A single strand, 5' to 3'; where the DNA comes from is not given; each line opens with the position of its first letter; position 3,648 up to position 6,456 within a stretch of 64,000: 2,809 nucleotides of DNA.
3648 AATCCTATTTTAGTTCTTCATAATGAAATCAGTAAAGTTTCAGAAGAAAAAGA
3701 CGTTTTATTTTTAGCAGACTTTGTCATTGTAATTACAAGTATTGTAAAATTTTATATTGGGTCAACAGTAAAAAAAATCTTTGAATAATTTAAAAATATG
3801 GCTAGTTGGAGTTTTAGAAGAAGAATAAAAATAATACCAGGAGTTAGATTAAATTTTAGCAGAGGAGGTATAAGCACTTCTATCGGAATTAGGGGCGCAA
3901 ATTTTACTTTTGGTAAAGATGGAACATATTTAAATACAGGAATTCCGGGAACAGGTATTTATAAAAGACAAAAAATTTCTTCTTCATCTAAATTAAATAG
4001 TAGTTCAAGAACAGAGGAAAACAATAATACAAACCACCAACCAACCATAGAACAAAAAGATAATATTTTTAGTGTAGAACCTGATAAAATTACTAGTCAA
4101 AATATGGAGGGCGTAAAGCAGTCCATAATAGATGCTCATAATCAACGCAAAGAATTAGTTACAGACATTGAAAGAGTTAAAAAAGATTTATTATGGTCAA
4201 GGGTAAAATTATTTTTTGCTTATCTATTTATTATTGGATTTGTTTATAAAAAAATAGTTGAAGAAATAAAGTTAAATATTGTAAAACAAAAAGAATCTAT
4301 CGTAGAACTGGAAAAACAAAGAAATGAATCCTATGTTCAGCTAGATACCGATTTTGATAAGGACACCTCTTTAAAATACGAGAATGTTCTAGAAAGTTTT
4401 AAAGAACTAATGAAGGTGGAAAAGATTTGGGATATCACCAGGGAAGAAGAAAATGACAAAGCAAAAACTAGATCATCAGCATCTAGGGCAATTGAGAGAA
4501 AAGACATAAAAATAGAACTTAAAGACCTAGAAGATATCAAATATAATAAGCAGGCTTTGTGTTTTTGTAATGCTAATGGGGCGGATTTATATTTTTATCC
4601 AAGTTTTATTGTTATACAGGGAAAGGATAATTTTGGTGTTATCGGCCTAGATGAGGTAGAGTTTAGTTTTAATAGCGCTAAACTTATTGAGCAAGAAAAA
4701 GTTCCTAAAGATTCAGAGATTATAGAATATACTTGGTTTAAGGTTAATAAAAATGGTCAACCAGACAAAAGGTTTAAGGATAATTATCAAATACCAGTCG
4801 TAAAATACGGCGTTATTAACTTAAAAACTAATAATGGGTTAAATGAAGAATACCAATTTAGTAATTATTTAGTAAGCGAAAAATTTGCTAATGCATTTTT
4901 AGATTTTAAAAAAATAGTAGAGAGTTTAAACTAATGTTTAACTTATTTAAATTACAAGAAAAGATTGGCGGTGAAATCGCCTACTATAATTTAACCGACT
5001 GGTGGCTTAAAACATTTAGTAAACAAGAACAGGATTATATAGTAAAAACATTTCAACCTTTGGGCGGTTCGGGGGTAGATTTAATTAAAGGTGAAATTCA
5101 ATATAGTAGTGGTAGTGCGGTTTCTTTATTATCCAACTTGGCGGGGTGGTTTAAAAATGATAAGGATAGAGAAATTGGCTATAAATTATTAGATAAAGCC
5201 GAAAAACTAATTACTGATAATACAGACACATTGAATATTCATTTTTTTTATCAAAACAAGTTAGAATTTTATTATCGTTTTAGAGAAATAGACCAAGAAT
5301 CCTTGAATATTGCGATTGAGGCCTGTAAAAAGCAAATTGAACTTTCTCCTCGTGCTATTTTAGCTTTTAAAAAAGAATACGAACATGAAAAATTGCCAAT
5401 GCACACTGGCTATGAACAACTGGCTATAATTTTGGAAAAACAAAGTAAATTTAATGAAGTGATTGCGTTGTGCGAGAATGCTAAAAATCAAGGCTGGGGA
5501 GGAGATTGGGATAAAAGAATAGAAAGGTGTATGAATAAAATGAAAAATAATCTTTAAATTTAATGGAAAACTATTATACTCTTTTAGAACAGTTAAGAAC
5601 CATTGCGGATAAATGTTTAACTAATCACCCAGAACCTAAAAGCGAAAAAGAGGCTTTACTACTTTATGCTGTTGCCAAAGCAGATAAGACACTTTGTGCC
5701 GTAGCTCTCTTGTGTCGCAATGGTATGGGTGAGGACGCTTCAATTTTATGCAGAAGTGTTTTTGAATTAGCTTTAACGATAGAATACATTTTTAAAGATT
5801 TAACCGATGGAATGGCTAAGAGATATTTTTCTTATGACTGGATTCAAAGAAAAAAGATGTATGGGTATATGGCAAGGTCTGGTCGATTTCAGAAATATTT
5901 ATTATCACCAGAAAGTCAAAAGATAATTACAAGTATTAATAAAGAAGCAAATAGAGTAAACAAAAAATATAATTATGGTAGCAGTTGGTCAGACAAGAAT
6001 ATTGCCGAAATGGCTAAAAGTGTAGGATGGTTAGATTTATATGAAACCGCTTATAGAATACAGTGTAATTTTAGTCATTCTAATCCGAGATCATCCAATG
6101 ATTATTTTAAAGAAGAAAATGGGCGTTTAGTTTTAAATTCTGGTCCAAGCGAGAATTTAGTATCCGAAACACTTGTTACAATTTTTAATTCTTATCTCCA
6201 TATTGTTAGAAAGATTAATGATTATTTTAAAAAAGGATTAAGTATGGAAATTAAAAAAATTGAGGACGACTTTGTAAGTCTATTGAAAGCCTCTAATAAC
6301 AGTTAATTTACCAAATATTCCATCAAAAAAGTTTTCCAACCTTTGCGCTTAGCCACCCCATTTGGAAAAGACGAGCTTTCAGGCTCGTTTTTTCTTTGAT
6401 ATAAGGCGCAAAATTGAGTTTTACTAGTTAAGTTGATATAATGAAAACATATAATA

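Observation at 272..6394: Seven genes apparently form one transcription unit, linking the ABC-3C-like core to the four unknown genes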

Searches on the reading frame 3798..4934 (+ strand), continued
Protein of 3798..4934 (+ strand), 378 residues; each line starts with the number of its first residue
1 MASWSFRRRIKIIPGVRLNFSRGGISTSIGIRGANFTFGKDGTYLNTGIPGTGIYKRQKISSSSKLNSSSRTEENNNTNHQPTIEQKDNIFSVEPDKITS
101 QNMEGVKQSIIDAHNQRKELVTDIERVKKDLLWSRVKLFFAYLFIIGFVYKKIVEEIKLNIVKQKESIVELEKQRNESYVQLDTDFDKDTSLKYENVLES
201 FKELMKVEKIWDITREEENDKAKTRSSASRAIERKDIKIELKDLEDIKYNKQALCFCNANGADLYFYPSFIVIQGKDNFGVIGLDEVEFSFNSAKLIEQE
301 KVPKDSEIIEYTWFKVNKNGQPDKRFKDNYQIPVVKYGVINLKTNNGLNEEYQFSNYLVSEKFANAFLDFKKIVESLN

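Call 75: predict_structure(alignment_id=A3)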
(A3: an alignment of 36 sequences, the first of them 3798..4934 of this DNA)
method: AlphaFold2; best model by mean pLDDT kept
length: 378 residues; sequences in the alignment: 36
mean_pLDDT: 78.5   pTM: 0.63
mean pLDDT of the five models: 78.5, 75.7, 73.7, 71.3, 68.9
residues with pLDDT >= 90: 89; 70-90: 214; 50-70: 42; < 50: 33
segments of 3 or more residues with pLDDT < 50: 1-6, 64-90
pLDDT, mean of each block of 10 residues (from residue 1): 51 79 77 79 80 78 42 26 35 61 83 88 90 87 67 83 90 87 83 93 94 67 63 84 88 83 87 84 89 86 91 82 84 91 83 94 95 83
secondary structure, 60 per line:
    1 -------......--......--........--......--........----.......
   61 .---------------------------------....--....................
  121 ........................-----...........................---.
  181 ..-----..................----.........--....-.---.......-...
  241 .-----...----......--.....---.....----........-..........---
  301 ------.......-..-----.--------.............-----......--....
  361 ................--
elements in order: E8-13 E16-21 E24-31 E34-39 E42-49 E54-61 H95-98 H101-144 H150-176 E180-182 H188-205 E210-218 H221-224 E230-236 E238-241 E247-249 E254-259 E262-266 E270-274 E279-283 E288-297 E307-313 E331-343 E349-354 H357-376

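Call 80: fold_search(model_id=the predicted structure, library=pdb)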
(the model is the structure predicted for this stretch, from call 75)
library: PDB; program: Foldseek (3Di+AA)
matches with E <= 10: 272; with E <= 0.001: 0
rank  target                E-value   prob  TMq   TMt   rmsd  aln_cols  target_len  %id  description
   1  8zal_A                1.9e-02  0.23  0.13  0.14  24.5       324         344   11  EmrAB-TolC MFS-type tripartite multidrug efflux pump EA (released 2025-04-30)
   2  8zar_D                3.2e-02  0.18  0.12  0.12  24.6       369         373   10  EmrAB-TolC MFS-type tripartite multidrug efflux pump FA (released 2025-04-30)
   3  7k7l_A                3.5e-02  0.97  0.15  0.10   7.9       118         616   10  Structure of a hit for G Protein Coupled Receptor Kinase 2 (GRK2) Inhibitor for the Potential Treatment of Heart Failu (released 2020-10-28)
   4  5wg3_A                3.5e-02  0.90  0.17  0.11  12.7       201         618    9  Human GRK2 in complex with Gbetagamma subunits and CCG258748 (released 2017-12-27)
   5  3gyo                  4.8e-02  0.87  0.16  0.25   6.3       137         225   17  Se-Met Rtt106p (released 2009-12-08)
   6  8zal_B                6.9e-02  0.14  0.13  0.14  25.0       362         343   10  EmrAB-TolC MFS-type tripartite multidrug efflux pump EA (released 2025-04-30)
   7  5wg5_A                7.2e-02  0.93  0.15  0.10   7.5       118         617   11  Human GRK2 in complex with Gbetagamma subunits and CCG224061 (released 2017-12-27)
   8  6c2y_A                7.2e-02  0.93  0.15  0.09   7.4       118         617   10  Human GRK2 in complex with Gbetagamma subunits and CCG257142 (released 2018-04-25)
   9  3tvv_B                8.4e-02  0.90  0.15  0.22   6.0       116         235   11  Structure of the tandem PH domains of Rtt106 (residues 68-315) (released 2012-02-01)
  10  9qgy_G                8.9e-02  0.51  0.17  0.19  20.7       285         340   10  Structure of the YbjP lipoprotein bound to the MacAB-TolC tripartite efflux pump (released 2026-03-25)
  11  8zar_B                8.9e-02  0.14  0.13  0.14  24.1       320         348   11  EmrAB-TolC MFS-type tripartite multidrug efflux pump FA (released 2025-04-30)
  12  7lc1_B                1.0e-01  0.47  0.16  0.25  13.3       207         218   11  Crystal Structure of KRAS4b (GMPPNP-bound) in complex with the RBD-PH domains of SIN1 (released 2021-08-04)
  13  5nik_D                1.0e-01  0.15  0.11  0.12  18.1       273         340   11  Structure of the MacAB-TolC ABC-type tripartite multidrug efflux pump (released 2017-05-24)
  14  5wg4_A                1.1e-01  0.91  0.15  0.10   7.9       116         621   10  Human GRK2 in complex with Gbetagamma subunits and CCG257284 (released 2017-12-27)
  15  3gyp                  1.1e-01  0.77  0.15  0.23   6.1       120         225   12  Rtt106p (released 2009-12-08)
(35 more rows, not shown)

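Call 86: search_protein_families(library=pfam, proteins=[L020:4984-5751:+], max_evalue=10)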
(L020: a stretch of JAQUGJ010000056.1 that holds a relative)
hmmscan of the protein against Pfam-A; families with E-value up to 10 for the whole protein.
L020:4984-5751:+ (255 aa): 2 families
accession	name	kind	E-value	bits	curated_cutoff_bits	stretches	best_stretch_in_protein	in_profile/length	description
PF18928.5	DUF5677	-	2.5e-05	24.8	27.1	1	41-204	3-160/166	Family of unknown function (DUF5677)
PF12467.13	CMV_1a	-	0.054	14.1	25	1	76-157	2-81/184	Cucumber mosaic virus 1a protein family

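Call 99: fold_search(model_id=the predicted structure, library=viral)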
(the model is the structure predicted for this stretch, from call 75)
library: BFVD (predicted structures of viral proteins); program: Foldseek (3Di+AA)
matches with E <= 10: 295; with E <= 0.001: 3
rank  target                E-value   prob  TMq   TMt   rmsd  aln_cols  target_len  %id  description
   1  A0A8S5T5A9            1.4e-04  1.00  0.16  0.16  28.6       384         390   13  DUF4236 domain-containing protein [Myoviridae sp. ct6eX13]
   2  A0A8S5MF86            3.2e-04  1.00  0.14  0.16  18.9       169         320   24  DUF4236 domain-containing protein [Siphoviridae sp. ctGFb30]
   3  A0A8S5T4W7            8.0e-04  1.00  0.13  0.30  21.4       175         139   22  DUF4236 domain-containing protein [Siphoviridae sp. ctL7J9]
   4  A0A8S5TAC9            1.5e-03  1.00  0.15  0.16  12.2        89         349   29  DUF4236 domain-containing protein [Siphoviridae sp. ctGz830]
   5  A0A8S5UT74            2.3e-03  1.00  0.13  0.31  22.5       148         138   22  DUF4236 domain-containing protein [Siphoviridae sp. ct4fm14]
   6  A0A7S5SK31            2.5e-03  1.00  0.13  0.50   2.4        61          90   30  (no name in the UniProt tables at hand)
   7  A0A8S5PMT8            6.2e-03  1.00  0.13  0.22   3.0        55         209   31  DUF4236 domain-containing protein [Siphoviridae sp. ctD2Q91]
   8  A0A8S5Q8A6            7.3e-03  1.00  0.12  0.16   5.0        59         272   29  DUF4236 domain-containing protein [Siphoviridae sp. cty3u30]
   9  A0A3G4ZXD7            8.5e-03  0.85  0.21  0.10  29.5       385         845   10  Uncharacterized protein [Faunusvirus sp.]
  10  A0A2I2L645            1.1e-01  0.44  0.19  0.21  18.6       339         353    8  Uncharacterized protein [Orpheovirus IHUMI-LCC2]
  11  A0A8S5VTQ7            1.4e-01  0.18  0.19  0.07  27.1       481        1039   11  Uncharacterized protein [Ackermannviridae sp.]
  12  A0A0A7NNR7            2.3e-01  0.04  0.10  0.05  42.4       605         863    9  Uncharacterized protein [Lactobacillus phage LfeInf]
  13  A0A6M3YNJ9            2.7e-01  0.20  0.10  0.05   8.9        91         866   12  RNA-dependent RNA polymerase [Riboviria sp.]
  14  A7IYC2                2.7e-01  0.14  0.16  0.14  25.1       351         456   12  Gp51 [Corynebacterium phage P1201]
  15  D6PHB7                3.5e-01  0.75  0.11  0.34   7.3        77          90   28  (no name in the UniProt tables at hand)
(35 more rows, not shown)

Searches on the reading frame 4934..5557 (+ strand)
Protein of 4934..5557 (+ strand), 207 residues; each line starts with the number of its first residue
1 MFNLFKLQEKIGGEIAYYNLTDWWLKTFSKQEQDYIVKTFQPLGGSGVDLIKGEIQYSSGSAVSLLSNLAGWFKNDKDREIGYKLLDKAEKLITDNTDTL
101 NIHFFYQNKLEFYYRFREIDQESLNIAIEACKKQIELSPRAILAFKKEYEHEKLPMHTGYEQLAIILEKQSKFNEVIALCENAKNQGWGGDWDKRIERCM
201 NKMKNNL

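Call 8: search_protein_families(library=pfam, proteins=[window:4934-5557:+], max_evalue=0.1)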
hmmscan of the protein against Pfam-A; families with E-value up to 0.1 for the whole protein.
window:4934-5557:+ (207 aa): 0 families

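Call 9: search_protein_families(library=padloc, proteins=[window:4934-5557:+], max_evalue=0.1)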
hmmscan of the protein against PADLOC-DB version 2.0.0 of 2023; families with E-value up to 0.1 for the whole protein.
window:4934-5557:+ (207 aa): 0 families

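Call 10: search_protein_families(library=ncbifam, proteins=[window:4934-5557:+], max_evalue=0.1)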
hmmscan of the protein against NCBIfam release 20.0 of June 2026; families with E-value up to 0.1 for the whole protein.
window:4934-5557:+ (207 aa): 0 families

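Call 30: find_related_loci(query=window:4934-5557:+, collection=viral_contigs, flank=10000)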
Query window:4934-5557:+ (207 aa) in viral_contigs; peptide patterns used: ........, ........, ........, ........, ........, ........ (x = any residue, [..] = any of these).
2 stretches matched a pattern, but none encodes a relative of the query by tblastn (E <= 1e-3).

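Call 47: search_protein_families(library=phrogs, proteins=[window:4934-5557:+], max_evalue=0.01)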
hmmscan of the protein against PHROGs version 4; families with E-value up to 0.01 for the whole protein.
window:4934-5557:+ (207 aa): 1 family
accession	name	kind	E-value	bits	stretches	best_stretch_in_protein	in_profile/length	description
phrog_22434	-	unknown function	4.6e-12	47.6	1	96-190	15-114/114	-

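Call 66: search_solved_structures(query=window:4934-5557:+, max_evalue=1)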
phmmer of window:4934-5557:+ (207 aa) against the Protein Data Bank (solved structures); distinct sequences matched with E-value up to 1: 4.
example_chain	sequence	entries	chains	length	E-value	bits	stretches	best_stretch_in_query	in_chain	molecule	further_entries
1hmc_A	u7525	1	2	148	0.22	14.4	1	105-181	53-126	HUMAN MACROPHAGE COLONY STIMULATING FACTOR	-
4fa8_E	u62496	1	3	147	0.23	14.4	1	105-181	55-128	Macrophage colony-stimulating factor 1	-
3uez_E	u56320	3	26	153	0.24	14.3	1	105-181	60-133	Macrophage colony-stimulating factor 1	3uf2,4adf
6b85_J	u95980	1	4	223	0.68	12.8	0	123-145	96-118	TMHC4_R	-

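Call 86: search_protein_families(library=pfam, proteins=[window:4934-5557:+], max_evalue=10)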
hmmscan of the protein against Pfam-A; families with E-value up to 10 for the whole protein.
window:4934-5557:+ (207 aa): 1 family
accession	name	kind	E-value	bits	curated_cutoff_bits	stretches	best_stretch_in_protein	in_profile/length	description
PF00515.34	TPR_1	-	0.85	10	27.8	1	161-183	5-27/34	Tetratricopeptide repeat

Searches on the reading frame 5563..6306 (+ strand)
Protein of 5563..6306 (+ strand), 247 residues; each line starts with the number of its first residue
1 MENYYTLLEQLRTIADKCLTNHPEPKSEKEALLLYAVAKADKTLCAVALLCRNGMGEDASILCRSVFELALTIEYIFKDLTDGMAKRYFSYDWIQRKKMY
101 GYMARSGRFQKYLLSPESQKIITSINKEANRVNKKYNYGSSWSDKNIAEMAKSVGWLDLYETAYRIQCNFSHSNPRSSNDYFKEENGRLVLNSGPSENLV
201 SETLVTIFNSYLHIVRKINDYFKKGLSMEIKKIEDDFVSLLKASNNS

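Call 8: search_protein_families(library=pfam, proteins=[window:5563-6306:+], max_evalue=0.1)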
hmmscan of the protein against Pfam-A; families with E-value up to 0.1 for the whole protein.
window:5563-6306:+ (247 aa): 1 family
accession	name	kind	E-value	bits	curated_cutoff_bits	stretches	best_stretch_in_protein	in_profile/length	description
PF18928.5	DUF5677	-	3.9e-33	115.3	27.1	1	31-187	2-164/166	Family of unknown function (DUF5677)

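Call 9: search_protein_families(library=padloc, proteins=[window:5563-6306:+], max_evalue=0.1)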
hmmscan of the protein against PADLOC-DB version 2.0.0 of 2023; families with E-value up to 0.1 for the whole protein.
window:5563-6306:+ (247 aa): 1 family
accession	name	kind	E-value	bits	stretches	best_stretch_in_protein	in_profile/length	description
PDLC04786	PDC-S01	-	0.0014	15.4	1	97-179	218-300/439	-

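Call 10: search_protein_families(library=ncbifam, proteins=[window:5563-6306:+], max_evalue=0.1)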
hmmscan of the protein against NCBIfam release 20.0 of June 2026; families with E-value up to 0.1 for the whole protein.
window:5563-6306:+ (247 aa): 1 family
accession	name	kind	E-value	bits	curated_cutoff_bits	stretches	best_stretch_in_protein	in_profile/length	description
TIGR01353.1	dGTP_triPase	subfamily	0.012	15.2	152.35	1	28-104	163-236/389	dGTP triphosphohydrolase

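Call 32: find_related_loci(query=window:5563-6306:+, collection=viral_contigs, flank=10000)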
Query window:5563-6306:+ (247 aa) in viral_contigs; peptide patterns used: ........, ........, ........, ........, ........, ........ (x = any residue, [..] = any of these).
12 stretches matched a pattern, but none encodes a relative of the query by tblastn (E <= 1e-3).

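Call 47: search_protein_families(library=phrogs, proteins=[window:5563-6306:+], max_evalue=0.01)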
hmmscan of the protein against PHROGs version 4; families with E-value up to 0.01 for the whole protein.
window:5563-6306:+ (247 aa): 2 families
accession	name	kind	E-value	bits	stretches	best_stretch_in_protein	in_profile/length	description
phrog_27456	-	unknown function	1.3e-06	29.3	1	40-215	120-304/341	-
phrog_873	-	head and packaging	0.0074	15.6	1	35-105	274-343/1277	endolysin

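Call 64: search_solved_structures(query=window:5563-6306:+, max_evalue=1)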
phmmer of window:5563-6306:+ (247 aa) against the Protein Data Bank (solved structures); distinct sequences matched with E-value up to 1: 0.

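Call 86: search_protein_families(library=pfam, proteins=[window:5563-6306:+], max_evalue=10)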
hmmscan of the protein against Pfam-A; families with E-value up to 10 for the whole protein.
window:5563-6306:+ (247 aa): 1 family
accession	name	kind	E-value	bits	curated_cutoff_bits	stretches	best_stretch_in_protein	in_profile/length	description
PF18928.5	DUF5677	-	3.9e-33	115.3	27.1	1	31-187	2-164/166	Family of unknown function (DUF5677)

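Call 91: search_protein_representatives(protein=window:5563-6306:+)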
Query: 247 residues. Proteins with E-value up to 0.001 (for the whole library): 918; up to 1e-10: 262; up to 1e-30: 39. The best 150 are listed.
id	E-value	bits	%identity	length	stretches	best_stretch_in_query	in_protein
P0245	2.6e-78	279.2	55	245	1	1-242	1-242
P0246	5.0e-61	222.7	44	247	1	2-240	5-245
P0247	1.0e-52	195.5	46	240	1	1-238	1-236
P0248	1.1e-51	192.1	42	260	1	7-230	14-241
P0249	1.7e-50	188.2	46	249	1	4-240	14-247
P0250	2.3e-49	184.5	43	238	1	2-240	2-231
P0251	8.3e-46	172.9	40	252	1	5-233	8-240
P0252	6.5e-43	163.4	43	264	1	9-237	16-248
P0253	7.1e-43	163.3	41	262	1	10-229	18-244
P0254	8.4e-43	163.0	38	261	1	5-230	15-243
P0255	1.7e-42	162.0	38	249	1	27-240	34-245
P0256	1.9e-42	161.8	38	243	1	10-233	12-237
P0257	4.6e-42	160.6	48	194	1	5-187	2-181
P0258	1.0e-41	159.5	36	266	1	9-239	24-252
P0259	1.4e-41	159.0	39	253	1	10-241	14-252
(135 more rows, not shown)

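Call 93: search_solved_structures(query=A9, max_evalue=1)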
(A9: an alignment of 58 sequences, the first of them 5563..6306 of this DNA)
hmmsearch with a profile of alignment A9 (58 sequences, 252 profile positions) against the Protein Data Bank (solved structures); distinct sequences matched with E-value up to 1: 3.
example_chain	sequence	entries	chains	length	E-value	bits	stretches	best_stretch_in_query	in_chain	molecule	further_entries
9cte_A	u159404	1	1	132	0.0046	19.6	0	200-250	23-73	De novo protein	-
7jrq_A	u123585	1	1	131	0.15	14.7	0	196-250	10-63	MPP1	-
8gjg_A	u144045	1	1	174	0.3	13.7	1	5-41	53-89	gluc_A04_0005 Binder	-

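Call 94: search_protein_families(library=padloc, alignment_id=A9, max_evalue=0.001)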
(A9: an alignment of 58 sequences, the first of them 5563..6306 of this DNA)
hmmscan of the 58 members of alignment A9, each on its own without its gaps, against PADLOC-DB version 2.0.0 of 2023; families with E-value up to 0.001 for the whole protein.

A. member 1, window:5563-6306:+ (247 aa): 0 families

B. families by the number of members that match (of 58 scanned): 1 family
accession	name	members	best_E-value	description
PDLC05034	PDC-S52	3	3.2e-06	-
